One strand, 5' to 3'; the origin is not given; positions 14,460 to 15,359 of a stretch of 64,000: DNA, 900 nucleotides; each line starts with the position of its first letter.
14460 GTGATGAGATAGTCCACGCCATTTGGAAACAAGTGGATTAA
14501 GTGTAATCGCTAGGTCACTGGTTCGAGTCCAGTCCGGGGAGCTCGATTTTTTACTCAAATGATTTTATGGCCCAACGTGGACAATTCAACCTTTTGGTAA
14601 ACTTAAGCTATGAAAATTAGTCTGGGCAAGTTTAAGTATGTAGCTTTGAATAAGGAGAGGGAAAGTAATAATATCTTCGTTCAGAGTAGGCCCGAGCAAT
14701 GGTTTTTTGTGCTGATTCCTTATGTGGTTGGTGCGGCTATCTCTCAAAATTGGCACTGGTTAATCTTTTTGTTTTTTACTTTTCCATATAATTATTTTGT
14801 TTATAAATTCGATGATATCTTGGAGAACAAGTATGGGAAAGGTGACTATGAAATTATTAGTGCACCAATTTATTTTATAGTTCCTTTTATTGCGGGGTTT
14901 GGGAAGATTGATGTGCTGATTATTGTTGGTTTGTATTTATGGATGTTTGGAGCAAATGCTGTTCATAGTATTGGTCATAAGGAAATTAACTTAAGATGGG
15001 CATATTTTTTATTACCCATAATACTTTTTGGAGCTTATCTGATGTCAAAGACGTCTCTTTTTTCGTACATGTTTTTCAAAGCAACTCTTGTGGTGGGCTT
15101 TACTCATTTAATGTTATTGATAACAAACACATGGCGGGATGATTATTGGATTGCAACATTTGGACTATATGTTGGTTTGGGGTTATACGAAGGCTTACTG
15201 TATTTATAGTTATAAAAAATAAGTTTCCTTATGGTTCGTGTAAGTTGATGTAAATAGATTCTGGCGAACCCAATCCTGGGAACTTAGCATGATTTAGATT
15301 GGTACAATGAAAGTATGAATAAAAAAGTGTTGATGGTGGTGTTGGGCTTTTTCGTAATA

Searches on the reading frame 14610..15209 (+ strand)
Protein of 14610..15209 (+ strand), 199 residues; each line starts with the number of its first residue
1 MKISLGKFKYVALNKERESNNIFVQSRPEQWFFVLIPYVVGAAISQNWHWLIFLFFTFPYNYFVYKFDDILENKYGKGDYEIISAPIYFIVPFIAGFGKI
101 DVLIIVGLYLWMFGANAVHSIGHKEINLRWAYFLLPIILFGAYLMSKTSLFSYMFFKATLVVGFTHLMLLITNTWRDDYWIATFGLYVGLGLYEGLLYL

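Call 10: search_protein_families(library=ncbifam, proteins=[window:14610-15209:+])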
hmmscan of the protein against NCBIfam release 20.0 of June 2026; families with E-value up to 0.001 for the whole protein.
window:14610-15209:+ (199 aa): 0 families

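Call 16: find_homologous_proteins(query=window:14610-15209:+)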
Query window:14610-15209:+ (199 aa): 15 proteins with E <= 0.001 among 213 candidates.
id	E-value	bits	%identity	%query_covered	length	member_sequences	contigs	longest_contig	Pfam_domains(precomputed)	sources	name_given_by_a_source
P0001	6.5e-127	440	99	100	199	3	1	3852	-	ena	-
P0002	1.9e-108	379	81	100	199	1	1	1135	-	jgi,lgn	-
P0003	9.4e-108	377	83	100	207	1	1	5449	-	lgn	-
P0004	3.7e-104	365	82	100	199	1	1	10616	-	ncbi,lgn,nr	ncbi:MAG: hypothetical protein M1142_03440 [Patescibacteria group bacterium]|nr:hypothetical protein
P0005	5.7e-102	358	76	100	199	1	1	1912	-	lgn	-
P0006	4.0e-98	346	77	100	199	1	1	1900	-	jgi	jgi:hypothetical protein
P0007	5.0e-97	342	75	100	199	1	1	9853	-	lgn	-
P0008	4.7e-80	287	75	83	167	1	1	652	-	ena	-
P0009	3.8e-70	254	60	94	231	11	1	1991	-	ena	-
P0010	7.3e-68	247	61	94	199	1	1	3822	-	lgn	-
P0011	3.5e-67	245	58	94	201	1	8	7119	-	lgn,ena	-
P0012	1.1e-64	236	56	91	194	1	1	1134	-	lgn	-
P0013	2.3e-62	229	60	84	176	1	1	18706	-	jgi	-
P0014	2.2e-60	222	56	89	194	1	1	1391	-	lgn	-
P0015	5.0e-60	221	56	89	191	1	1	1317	-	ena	-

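Call 17: find_encoding_contigs(protein=P0004, flank=4000, max_places=2)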
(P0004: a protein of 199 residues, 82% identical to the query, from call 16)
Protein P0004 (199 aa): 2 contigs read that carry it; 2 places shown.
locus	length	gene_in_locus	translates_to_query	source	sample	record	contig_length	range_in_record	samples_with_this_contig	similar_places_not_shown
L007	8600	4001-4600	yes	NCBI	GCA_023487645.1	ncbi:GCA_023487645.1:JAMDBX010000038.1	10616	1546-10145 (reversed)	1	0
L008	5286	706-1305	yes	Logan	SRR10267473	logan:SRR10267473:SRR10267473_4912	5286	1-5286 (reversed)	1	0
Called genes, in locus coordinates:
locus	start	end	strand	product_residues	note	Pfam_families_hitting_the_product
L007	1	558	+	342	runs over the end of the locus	PF00140:Sigma70_r1_2, PF04542:Sigma70_r2, PF04539:Sigma70_r3, PF04545:Sigma70_r4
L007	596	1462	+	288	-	-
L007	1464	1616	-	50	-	-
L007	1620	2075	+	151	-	PF05635:23S_rRNA_IVP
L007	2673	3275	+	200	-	-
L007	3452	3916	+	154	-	-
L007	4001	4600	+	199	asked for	-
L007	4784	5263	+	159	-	-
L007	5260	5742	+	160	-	-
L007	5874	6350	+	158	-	-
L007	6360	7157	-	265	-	PF03372:Exo_endo_phos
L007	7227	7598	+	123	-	-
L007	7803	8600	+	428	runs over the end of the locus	PF22660:RS_preATP-grasp-like, PF02222:ATP-grasp, PF02786:CPSase_L_D2 (weak), PF07478:Dala_Dala_lig_C, PF21244:PurT_C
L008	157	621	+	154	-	-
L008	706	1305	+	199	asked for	-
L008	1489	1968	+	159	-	-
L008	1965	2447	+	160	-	-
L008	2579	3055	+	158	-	-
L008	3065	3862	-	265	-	PF03372:Exo_endo_phos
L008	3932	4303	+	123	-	-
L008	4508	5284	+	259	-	?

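Call 18: find_encoding_contigs(protein=P0007, flank=4000, max_places=2)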
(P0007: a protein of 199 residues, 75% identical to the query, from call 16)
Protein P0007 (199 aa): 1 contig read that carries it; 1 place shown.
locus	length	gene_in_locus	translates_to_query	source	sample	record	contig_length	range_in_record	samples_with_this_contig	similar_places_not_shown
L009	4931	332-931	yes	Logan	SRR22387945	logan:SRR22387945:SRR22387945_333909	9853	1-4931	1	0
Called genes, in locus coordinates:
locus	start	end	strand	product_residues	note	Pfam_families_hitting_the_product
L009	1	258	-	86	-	?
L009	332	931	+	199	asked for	-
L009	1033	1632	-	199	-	PF13489:Methyltransf_23, PF07021:MetW, PF13847:Methyltransf_31 (faint), PF08241:Methyltransf_11, PF08242:Methyltransf_12 (weak), PF13649:Methyltransf_25 (weak)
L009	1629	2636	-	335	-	PF00162:PGK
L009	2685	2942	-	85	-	PF12441:CopG_antitoxin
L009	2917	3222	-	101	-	PF04365:BrnT_toxin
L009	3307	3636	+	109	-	-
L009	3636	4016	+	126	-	-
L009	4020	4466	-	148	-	PF02502:LacAB_rpiB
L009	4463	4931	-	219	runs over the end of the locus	PF00121:TIM, PF03060:NMO, PF05690:ThiG (weak)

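Call 19: find_encoding_contigs(protein=P0013, flank=4000, max_places=2)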
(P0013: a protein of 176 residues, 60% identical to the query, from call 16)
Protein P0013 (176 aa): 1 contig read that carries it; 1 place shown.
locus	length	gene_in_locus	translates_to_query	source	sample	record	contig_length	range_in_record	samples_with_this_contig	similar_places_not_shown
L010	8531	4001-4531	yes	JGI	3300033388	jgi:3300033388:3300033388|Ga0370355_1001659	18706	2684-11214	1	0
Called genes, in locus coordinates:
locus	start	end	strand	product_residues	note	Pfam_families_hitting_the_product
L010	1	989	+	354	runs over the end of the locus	-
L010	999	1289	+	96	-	-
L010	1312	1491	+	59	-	-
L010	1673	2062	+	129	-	PF28505:DUF1699_N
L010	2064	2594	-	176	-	-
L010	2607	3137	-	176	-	-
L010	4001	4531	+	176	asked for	-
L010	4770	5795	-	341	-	-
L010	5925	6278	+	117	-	-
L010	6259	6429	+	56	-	-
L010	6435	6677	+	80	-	-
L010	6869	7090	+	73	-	-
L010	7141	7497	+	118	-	-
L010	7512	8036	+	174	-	-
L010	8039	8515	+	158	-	-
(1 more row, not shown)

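Call 20: find_encoding_contigs(protein=P0011, flank=4000, max_places=3)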
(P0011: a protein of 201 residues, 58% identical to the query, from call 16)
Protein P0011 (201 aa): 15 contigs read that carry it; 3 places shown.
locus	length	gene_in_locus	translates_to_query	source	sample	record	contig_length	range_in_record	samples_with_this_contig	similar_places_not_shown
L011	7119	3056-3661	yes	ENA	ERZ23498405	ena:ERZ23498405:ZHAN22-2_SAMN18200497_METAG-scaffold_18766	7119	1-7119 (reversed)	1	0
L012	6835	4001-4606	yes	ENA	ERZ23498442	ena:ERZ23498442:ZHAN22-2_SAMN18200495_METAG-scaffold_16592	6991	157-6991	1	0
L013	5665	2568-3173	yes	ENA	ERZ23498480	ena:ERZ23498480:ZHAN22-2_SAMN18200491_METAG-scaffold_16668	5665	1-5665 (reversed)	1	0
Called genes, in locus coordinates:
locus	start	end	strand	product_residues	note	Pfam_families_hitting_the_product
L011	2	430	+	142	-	?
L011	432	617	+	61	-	-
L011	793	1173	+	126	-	PF28505:DUF1699_N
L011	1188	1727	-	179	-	-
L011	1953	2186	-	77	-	-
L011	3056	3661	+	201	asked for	-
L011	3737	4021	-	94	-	-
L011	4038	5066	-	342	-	-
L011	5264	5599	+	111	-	-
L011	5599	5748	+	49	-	-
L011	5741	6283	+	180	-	-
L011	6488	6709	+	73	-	-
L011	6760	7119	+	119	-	?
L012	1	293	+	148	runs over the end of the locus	?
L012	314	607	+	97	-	-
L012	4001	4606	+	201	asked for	-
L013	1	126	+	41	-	?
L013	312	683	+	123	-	PF28505:DUF1699_N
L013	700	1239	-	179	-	-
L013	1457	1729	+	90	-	-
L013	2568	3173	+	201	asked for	-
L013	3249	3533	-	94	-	-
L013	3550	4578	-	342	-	-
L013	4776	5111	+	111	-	-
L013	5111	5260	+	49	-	-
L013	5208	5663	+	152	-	?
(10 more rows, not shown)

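Call 58: search_protein_families(library=pfam, proteins=[window:14610-15209:+], max_evalue=0.01)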
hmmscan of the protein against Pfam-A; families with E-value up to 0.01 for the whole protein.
window:14610-15209:+ (199 aa): 0 families

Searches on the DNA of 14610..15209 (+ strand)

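Call 21: search_rna_families(sources=[L007, L008, L009, L010, L011, L012, L013], threshold=gathering)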
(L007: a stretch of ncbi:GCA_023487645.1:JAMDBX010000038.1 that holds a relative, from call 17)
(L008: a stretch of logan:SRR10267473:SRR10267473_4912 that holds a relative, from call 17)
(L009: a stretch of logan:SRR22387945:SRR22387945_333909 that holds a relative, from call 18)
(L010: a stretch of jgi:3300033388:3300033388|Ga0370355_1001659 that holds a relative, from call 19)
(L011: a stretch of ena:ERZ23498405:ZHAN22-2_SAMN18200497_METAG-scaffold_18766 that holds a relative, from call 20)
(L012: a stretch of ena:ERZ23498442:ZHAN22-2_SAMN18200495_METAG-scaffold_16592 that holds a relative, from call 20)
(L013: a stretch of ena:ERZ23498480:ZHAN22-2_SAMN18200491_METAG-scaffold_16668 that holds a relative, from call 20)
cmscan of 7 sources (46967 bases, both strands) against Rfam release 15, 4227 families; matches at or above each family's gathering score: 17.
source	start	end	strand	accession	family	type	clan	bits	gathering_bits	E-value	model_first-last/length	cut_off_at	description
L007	2183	2369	+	RF00028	Intron_gpI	Intron;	-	59.6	50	1e-12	1-253/253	no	Group I catalytic intron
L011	2843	2925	+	RF00005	tRNA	Gene; tRNA;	CL00001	57.6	29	5.9e-10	1-71/71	no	tRNA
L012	3788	3870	+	RF00005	tRNA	Gene; tRNA;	CL00001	57.6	29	5.9e-10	1-71/71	no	tRNA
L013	2355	2437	+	RF00005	tRNA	Gene; tRNA;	CL00001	57.6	29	5.9e-10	1-71/71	no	tRNA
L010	3821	3902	+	RF00005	tRNA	Gene; tRNA;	CL00001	56.7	29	1.1e-09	1-71/71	no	tRNA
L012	3688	3769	+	RF00005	tRNA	Gene; tRNA;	CL00001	56.6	29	1.1e-09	1-71/71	no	tRNA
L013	2255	2336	+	RF00005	tRNA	Gene; tRNA;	CL00001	56.6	29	1.1e-09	1-71/71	no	tRNA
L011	2743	2824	+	RF00005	tRNA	Gene; tRNA;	CL00001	52.6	29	1.4e-08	1-71/71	no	tRNA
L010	3741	3812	+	RF00005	tRNA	Gene; tRNA;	CL00001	48.5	29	1.9e-07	1-71/71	no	tRNA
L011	2653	2725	+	RF00005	tRNA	Gene; tRNA;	CL00001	46.6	29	6.2e-07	1-71/71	no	tRNA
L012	3598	3670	+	RF00005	tRNA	Gene; tRNA;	CL00001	46.6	29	6.2e-07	1-71/71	no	tRNA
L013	2165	2237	+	RF00005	tRNA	Gene; tRNA;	CL00001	46.6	29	6.2e-07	1-71/71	no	tRNA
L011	2565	2635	+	RF00005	tRNA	Gene; tRNA;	CL00001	41.6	29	1.5e-05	1-71/71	no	tRNA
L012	3510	3580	+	RF00005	tRNA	Gene; tRNA;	CL00001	41.6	29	1.5e-05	1-71/71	no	tRNA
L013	2077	2147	+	RF00005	tRNA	Gene; tRNA;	CL00001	41.6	29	1.5e-05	1-71/71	no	tRNA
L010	3642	3726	+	RF00005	tRNA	Gene; tRNA;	CL00001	40.5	29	3e-05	1-71/71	no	tRNA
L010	3547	3617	+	RF00005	tRNA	Gene; tRNA;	CL00001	40.4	29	3.3e-05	1-71/71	no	tRNA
